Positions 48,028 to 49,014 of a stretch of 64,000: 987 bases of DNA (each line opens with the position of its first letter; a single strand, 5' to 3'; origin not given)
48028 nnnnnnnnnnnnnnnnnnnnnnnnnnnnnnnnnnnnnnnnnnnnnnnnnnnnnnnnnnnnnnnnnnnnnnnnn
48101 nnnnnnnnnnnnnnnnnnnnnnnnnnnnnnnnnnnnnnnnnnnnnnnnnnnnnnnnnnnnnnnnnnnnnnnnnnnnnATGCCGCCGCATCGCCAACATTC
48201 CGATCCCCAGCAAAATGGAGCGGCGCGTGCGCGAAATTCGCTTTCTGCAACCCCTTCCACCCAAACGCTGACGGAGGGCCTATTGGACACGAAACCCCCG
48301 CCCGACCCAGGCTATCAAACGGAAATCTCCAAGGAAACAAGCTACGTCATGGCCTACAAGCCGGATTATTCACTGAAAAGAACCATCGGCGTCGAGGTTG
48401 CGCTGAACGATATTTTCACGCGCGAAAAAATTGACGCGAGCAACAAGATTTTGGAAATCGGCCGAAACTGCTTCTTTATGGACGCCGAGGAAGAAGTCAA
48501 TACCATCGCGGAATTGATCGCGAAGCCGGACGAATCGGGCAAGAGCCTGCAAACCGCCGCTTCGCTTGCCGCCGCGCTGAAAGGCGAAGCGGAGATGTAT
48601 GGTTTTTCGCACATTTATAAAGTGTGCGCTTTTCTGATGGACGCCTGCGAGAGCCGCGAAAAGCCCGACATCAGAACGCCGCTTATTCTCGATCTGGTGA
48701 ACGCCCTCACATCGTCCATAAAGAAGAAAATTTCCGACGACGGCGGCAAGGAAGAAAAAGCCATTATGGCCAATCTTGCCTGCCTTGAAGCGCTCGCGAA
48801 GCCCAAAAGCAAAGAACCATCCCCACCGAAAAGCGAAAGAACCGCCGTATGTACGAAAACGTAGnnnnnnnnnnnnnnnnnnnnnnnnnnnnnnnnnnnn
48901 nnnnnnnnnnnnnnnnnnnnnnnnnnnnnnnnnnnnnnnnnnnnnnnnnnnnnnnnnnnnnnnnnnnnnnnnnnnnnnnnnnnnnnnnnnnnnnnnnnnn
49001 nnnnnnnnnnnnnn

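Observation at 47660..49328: Receiver / Hpt-like (His to Ala) / receiver three-gene module, a candidate non-canonical phosphorelay or phosphate sink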

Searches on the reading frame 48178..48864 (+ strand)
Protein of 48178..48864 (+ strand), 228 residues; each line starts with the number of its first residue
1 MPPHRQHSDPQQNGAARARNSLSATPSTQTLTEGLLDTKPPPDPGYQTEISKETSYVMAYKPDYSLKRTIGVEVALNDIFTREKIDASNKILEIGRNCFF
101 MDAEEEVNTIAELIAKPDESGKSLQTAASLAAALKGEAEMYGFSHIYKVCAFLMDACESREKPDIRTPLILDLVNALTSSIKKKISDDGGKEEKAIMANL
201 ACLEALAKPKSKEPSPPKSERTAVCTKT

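Call 3: search_protein_families(library=pfam, proteins=[window:48178-48864:+], max_evalue=1)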
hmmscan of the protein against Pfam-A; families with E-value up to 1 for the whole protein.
window:48178-48864:+ (228 aa): 1 family
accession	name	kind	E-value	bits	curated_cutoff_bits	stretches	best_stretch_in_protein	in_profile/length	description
PF01627.28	Hpt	-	1.9e-05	25.2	24.6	1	98-164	5-64/84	Hpt domain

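Call 4: search_protein_families(library=ncbifam, proteins=[window:48178-48864:+], max_evalue=1)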
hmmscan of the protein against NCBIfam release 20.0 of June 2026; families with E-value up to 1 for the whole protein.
window:48178-48864:+ (228 aa): 0 families

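Call 35: find_homologous_proteins(query=A2, max_evalue=0.001)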
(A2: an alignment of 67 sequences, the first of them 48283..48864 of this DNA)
Query A2 (67 sequences) (193 aa, profile of the alignment): 9 proteins with E <= 0.001 among 2986 candidates.
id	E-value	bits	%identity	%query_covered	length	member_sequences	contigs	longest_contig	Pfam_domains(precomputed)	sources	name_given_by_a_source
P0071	6.8e-44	168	22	70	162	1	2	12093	-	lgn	-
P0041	7.9e-44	167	22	77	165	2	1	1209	-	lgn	-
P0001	2.6e-42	162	100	100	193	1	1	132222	PF01627.29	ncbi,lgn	-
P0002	4.6e-38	149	63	100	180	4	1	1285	-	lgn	-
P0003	5.5e-37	145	66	83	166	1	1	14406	-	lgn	-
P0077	1.6e-14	72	41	9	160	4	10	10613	PF01627.29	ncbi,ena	-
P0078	1.8e-12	65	41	9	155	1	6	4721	-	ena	-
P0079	3.0e-12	65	29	25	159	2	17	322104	PF01627.29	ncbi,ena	-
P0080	2.5e-11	62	23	20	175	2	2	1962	-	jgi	jgi:hypothetical protein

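Call 36: find_encoding_contigs(protein=P0079, flank=6000, max_places=3)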
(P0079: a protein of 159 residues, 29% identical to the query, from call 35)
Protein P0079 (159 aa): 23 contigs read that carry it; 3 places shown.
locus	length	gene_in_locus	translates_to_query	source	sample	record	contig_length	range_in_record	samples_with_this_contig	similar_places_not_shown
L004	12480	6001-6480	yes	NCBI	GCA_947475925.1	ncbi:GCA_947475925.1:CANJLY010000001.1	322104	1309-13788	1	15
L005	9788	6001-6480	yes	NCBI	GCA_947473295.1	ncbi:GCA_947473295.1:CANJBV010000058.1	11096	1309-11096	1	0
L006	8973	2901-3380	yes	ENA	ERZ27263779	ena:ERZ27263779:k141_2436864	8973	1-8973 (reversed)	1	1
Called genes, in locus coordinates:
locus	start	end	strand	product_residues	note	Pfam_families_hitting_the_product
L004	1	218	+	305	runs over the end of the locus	PF13557:Phenol_MetA_deg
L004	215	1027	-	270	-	PF03239:FTR1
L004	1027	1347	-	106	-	PF13473:Cupredoxin_1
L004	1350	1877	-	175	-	PF10634:Iron_transport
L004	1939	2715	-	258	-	-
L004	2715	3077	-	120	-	-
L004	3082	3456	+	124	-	PF10098:DUF2336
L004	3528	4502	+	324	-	PF04055:Radical_SAM, PF06463:Mob_synth_C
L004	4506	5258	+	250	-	PF01513:NAD_kinase, PF20143:NAD_kinase_C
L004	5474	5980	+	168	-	PF00072:Response_reg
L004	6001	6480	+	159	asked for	PF01627:Hpt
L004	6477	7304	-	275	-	PF01464:SLT (faint)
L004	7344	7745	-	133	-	PF01230:HIT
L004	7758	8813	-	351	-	PF00890:FAD_binding_2, PF01266:DAO, PF01593:Amino_oxidase (faint), PF07992:Pyr_redox_2 (faint), PF13738:Pyr_redox_3 (faint)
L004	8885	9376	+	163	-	PF01625:PMSR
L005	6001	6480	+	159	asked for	PF01627:Hpt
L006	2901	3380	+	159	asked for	PF01627:Hpt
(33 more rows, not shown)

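Call 38: find_encoding_contigs(protein=P0077, flank=6000, max_places=3)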
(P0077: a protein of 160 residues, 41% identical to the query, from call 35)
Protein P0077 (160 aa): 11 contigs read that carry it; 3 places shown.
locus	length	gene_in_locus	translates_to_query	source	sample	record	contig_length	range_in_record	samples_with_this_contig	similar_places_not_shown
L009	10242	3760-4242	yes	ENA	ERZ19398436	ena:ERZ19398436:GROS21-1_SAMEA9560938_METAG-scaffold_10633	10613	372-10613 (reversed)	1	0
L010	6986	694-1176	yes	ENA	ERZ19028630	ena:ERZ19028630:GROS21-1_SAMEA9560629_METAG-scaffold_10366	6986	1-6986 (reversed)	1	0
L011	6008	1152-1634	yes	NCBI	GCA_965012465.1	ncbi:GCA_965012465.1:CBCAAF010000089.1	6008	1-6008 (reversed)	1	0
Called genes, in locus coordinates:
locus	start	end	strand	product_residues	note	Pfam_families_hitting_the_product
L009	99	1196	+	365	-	PF10098:DUF2336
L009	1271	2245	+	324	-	PF04055:Radical_SAM, PF06463:Mob_synth_C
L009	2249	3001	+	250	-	PF01513:NAD_kinase, PF20143:NAD_kinase_C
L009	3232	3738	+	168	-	PF00072:Response_reg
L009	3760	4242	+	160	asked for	PF01627:Hpt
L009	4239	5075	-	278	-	PF01464:SLT (faint)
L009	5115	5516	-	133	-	PF01230:HIT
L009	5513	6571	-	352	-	PF00890:FAD_binding_2 (weak), PF01266:DAO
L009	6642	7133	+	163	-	PF01625:PMSR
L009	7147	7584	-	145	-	PF04314:LpqE-like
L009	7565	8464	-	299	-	PF09678:Caa3_CtaG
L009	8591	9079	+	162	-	PF08534:Redoxin (weak), PF00578:AhpC-TSA, PF02630:SCO1-SenC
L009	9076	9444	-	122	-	-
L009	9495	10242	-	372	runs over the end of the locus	?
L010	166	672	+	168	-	PF00072:Response_reg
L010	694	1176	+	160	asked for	PF01627:Hpt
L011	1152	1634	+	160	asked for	PF01627:Hpt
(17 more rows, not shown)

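Call 45: predict_structure(alignment_id=A2)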
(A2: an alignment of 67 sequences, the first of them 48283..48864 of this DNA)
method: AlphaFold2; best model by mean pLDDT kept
length: 193 residues; sequences in the alignment: 67
mean_pLDDT: 86.3   pTM: 0.67
mean pLDDT of the five models: 86.3, 86.0, 85.7, 85.5, 85.4
residues with pLDDT >= 90: 113; 70-90: 48; 50-70: 31; < 50: 1
segments of 3 or more residues with pLDDT < 50: none
pLDDT, mean of each block of 10 residues (from residue 1): 71 58 87 90 92 96 97 97 94 98 95 96 93 94 95 81 83 68 62 58
secondary structure, 60 per line:
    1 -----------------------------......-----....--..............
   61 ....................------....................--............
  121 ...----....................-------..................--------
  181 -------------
elements in order: H30-35 H41-44 H47-80 H87-106 H109-123 H128-147 H155-172

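Call 68: find_homologous_proteins(query=P0077, max_evalue=0.00001)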
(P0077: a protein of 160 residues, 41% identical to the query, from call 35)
Query P0077 (160 aa): 1059 proteins with E <= 0.00001 among 1314 candidates; the best 120 are listed.
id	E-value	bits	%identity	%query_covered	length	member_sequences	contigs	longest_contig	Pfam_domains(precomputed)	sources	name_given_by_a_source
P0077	2.1e-95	335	100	100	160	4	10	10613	PF01627.29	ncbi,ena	-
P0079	1.7e-87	309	94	100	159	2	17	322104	PF01627.29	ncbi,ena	-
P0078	2.8e-84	298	91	100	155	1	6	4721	-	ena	-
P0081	1.8e-73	263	79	99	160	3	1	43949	PF01627.29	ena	-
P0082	2.8e-72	260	79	99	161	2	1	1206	PF01627.29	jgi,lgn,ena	-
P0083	6.6e-72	258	78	100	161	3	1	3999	PF01627.29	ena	-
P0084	1.5e-71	257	76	99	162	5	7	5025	PF01627.29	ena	-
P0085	2.7e-71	256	79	99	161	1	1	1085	PF01627.29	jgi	-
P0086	3.6e-71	256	77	100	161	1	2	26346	PF01627.29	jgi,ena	-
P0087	4.3e-71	256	78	99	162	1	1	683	PF01627.29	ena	-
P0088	8.8e-71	255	79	99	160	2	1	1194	PF01627.29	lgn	-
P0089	8.8e-71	255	78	99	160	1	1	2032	PF01627.29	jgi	jgi:chemotaxis protein histidine kinase CheA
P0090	1.2e-70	254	75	100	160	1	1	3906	PF01627.29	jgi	jgi:chemotaxis protein histidine kinase CheA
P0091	1.8e-70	254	77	99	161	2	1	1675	PF01627.29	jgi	jgi:chemotaxis protein histidine kinase CheA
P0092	2.0e-70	254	78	99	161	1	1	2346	PF01627.29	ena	-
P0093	2.1e-70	254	77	100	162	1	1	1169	PF01627.29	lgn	-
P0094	2.3e-70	253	77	99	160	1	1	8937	PF01627.29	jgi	jgi:hypothetical protein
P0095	3.4e-70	253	79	100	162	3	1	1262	PF01627.29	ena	-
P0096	3.4e-70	253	78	99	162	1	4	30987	PF01627.29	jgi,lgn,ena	jgi:chemotaxis protein histidine kinase CheA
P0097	3.5e-70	253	77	100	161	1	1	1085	PF01627.29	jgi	jgi:chemotaxis protein histidine kinase CheA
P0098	3.5e-70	253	76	100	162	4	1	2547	PF01627.29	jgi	jgi:chemotaxis protein histidine kinase CheA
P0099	4.4e-70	252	76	100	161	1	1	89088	PF01627.29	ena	-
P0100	4.8e-70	252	79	97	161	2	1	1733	PF01627.29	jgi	jgi:chemotaxis protein histidine kinase CheA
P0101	5.1e-70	252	76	99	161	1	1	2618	PF01627.29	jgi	jgi:chemotaxis protein histidine kinase CheA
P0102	5.3e-70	252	75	99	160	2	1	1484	PF01627.29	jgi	jgi:hypothetical protein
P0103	5.3e-70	252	78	99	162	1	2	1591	PF01627.29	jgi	jgi:chemotaxis protein histidine kinase CheA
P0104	5.7e-70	252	77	99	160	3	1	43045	PF01627.29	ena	-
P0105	6.8e-70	252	76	100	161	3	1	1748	PF01627.29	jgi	jgi:chemotaxis protein histidine kinase CheA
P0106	9.8e-70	251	78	100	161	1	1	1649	PF01627.29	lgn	-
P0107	1.0e-69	251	76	100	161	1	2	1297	PF01627.29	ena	-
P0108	1.0e-69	251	76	100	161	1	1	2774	PF01627.29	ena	-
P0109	1.4e-69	251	76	100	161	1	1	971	PF01627.29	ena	-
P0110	1.6e-69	251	79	97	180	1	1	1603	PF01627.29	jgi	jgi:hypothetical protein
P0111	2.0e-69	250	76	100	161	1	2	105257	PF01627.29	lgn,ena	-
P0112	2.4e-69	250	75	100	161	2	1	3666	PF01627.29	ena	-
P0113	2.5e-69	250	77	99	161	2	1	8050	PF01627.29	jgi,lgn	jgi:chemotaxis protein histidine kinase CheA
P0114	2.6e-69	250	77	100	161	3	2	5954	PF01627.29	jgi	jgi:hypothetical protein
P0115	2.8e-69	250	77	99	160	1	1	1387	PF01627.29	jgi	jgi:hypothetical protein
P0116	2.8e-69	250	75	100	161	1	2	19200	PF01627.29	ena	-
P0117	2.9e-69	250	75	100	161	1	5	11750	PF01627.29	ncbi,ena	-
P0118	3.1e-69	250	74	100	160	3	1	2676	PF01627.29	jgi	jgi:chemotaxis protein histidine kinase CheA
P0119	3.6e-69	250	75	100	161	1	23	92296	PF01627.29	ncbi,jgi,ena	jgi:hypothetical protein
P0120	4.2e-69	249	77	99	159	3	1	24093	PF01627.29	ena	-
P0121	6.1e-69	249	77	99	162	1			PF01627.29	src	-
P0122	7.2e-69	249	75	100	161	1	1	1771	PF01627.29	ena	-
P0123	7.6e-69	248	75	100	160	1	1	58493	PF01627.29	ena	-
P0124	7.8e-69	248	75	100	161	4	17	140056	PF01627.29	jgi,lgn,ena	-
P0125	8.2e-69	248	75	100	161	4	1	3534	PF01627.29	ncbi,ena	-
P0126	9.8e-69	248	75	100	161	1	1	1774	PF01627.29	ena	-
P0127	1.2e-68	248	75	99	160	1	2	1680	PF01627.29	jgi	jgi:chemotaxis protein histidine kinase CheA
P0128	1.2e-68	248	78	99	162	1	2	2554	PF01627.29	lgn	-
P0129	1.3e-68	248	76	99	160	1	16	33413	PF01627.29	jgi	jgi:chemotaxis protein histidine kinase CheA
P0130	1.4e-68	248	75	100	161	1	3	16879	PF01627.29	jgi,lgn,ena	-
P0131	1.5e-68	248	75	99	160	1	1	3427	PF01627.29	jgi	jgi:HPt (histidine-containing phosphotransfer) domain-containing protein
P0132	1.5e-68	247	75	99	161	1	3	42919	PF01627.29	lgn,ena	-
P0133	1.6e-68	247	75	98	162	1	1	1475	PF01627.29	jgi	jgi:chemotaxis protein histidine kinase CheA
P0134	1.8e-68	247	76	99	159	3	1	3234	PF01627.29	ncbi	-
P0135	1.9e-68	247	76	100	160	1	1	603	PF01627.29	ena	-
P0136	1.9e-68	247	75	99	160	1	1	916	PF01627.29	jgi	jgi:chemotaxis protein histidine kinase CheA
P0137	2.1e-68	247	76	100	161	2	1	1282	PF01627.29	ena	-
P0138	2.2e-68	247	75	100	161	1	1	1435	PF01627.29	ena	-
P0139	2.4e-68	247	77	99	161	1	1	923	PF01627.29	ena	-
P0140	2.4e-68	247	75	99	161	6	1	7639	PF01627.29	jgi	jgi:chemotaxis protein histidine kinase CheA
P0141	2.9e-68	247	75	99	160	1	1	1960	PF01627.29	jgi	jgi:chemotaxis protein histidine kinase CheA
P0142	3.1e-68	246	75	99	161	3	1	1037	PF01627.29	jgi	jgi:chemotaxis protein histidine kinase CheA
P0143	3.2e-68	246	75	100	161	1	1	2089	PF01627.29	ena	-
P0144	3.2e-68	246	75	98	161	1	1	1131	PF01627.29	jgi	jgi:chemotaxis protein histidine kinase CheA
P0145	3.6e-68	246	74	100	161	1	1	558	PF01627.29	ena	-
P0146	4.9e-68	246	75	99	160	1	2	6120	PF01627.29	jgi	jgi:chemotaxis protein histidine kinase CheA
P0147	5.5e-68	246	75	99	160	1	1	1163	PF01627.29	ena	-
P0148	8.7e-68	245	75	99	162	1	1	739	PF01627.29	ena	-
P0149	1.1e-67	245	75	99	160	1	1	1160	PF01627.29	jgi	jgi:chemotaxis protein histidine kinase CheA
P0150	1.3e-67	244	74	99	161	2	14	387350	PF01627.29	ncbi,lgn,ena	-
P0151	1.5e-67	244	74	99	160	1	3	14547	PF01627.29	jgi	jgi:chemotaxis protein histidine kinase CheA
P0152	1.5e-67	244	75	99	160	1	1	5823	PF01627.29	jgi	jgi:hypothetical protein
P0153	1.6e-67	244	76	99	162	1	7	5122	PF01627.29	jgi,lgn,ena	-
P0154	1.6e-67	244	77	89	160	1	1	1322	PF01627.29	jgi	-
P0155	1.9e-67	244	75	99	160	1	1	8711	PF01627.29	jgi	jgi:chemotaxis protein histidine kinase CheA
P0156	2.2e-67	244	74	99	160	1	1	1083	PF01627.29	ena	-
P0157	3.4e-67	243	74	99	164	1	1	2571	PF01627.29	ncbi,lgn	-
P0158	3.5e-67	243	74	99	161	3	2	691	PF01627.29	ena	-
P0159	3.9e-67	243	75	99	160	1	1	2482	PF01627.29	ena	-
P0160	4.0e-67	243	74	99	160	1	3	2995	PF01627.29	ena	-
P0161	4.3e-67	243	76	100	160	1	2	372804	PF01627.29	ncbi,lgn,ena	-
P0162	5.5e-67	242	75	99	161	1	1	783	PF01627.29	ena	-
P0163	5.5e-67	242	74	99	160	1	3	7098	PF01627.29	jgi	jgi:chemotaxis protein histidine kinase CheA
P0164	5.7e-67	242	74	100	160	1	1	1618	PF01627.29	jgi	jgi:chemotaxis protein histidine kinase CheA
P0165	6.2e-67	242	75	99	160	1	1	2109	PF01627.29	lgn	-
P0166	7.7e-67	242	75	89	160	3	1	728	PF01627.29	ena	-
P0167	8.1e-67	242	75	100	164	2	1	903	PF01627.29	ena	-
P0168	1.0e-66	242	75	89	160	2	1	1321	PF01627.29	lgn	-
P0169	1.1e-66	241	75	100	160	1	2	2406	PF01627.29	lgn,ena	-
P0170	1.2e-66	241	75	99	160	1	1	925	PF01627.29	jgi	-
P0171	1.2e-66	241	73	100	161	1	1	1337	PF01627.29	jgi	-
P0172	1.3e-66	241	73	100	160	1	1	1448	PF01627.29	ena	-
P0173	1.8e-66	241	73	99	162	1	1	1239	PF01627.29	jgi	-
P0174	2.7e-66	240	73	99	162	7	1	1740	PF01627.29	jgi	-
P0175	2.7e-66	240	76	99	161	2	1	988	PF01627.29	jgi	jgi:chemotaxis protein histidine kinase CheA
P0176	2.7e-66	240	73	99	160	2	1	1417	PF01627.29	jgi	jgi:chemotaxis protein histidine kinase CheA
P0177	2.9e-66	240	74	100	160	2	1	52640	PF01627.29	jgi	jgi:Hpt domain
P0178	2.9e-66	240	74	100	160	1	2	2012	PF01627.29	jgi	jgi:hypothetical protein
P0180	3.0e-66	240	75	99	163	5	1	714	PF01627.29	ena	-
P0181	3.5e-66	240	74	100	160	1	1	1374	PF01627.29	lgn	-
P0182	3.7e-66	240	75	99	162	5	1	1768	PF01627.29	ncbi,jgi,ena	jgi:chemotaxis protein histidine kinase CheA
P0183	3.7e-66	240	75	89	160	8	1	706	PF01627.29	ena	-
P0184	4.3e-66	240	74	99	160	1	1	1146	PF01627.29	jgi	jgi:HPt (histidine-containing phosphotransfer) domain-containing protein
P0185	5.2e-66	239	75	96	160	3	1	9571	PF01627.29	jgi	jgi:uncharacterized protein (DUF849 family)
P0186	5.3e-66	239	73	100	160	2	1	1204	PF01627.29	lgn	-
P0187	5.4e-66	239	74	99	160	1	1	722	PF01627.29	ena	-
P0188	6.0e-66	239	74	99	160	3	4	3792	PF01627.29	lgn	-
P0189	6.5e-66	239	75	96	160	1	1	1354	PF01627.29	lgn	-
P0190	1.0e-65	238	74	99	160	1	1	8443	PF01627.29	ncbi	ncbi:MAG: Hpt domain-containing protein [Rhizomicrobium sp.]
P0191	1.2e-65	238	71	100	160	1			PF01627.29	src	-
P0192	1.3e-65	238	73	100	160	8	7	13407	PF01627.29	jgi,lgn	jgi:hypothetical protein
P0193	1.4e-65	238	74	97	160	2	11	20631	PF01627.29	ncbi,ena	-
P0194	1.4e-65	238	74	99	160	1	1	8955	PF01627.29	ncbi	ncbi:MAG: Hpt domain-containing protein [Rhizomicrobium sp.]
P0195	1.5e-65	238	74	99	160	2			PF01627.29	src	-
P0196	1.6e-65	238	74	99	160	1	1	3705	PF01627.29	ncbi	-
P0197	1.6e-65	238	74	99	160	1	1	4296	PF01627.29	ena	-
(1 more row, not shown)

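Call 69: search_dna_similar(query=window:48283-48864:+, collection=plasmids, mode=protein, max_evalue=0.001, max_rows=15)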
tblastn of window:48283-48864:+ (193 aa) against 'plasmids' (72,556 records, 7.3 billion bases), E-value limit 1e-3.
No match.

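Call 70: search_dna_similar(query=P0077, collection=plasmids, mode=protein, max_evalue=0.001, max_rows=15)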
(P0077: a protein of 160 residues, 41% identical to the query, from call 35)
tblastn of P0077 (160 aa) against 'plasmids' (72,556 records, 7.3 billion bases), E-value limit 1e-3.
No match.

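Call 75: search_protein_families(library=pfam, alignment_id=A2, max_evalue=0.01)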
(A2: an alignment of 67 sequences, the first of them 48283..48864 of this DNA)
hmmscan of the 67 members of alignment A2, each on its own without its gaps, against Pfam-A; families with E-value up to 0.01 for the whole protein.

A. member 1, window:48283-48864:+ (193 aa): 1 family
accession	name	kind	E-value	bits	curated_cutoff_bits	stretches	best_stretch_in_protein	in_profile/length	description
PF01627.28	Hpt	-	1.4e-05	25.6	24.6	1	63-129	5-64/84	Hpt domain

B. families by the number of members that match (of 67 scanned): 2 families
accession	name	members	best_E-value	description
PF01627.28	Hpt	27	3e-10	Hpt domain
PF06257.17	VEG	1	0.0095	Biofilm formation stimulator VEG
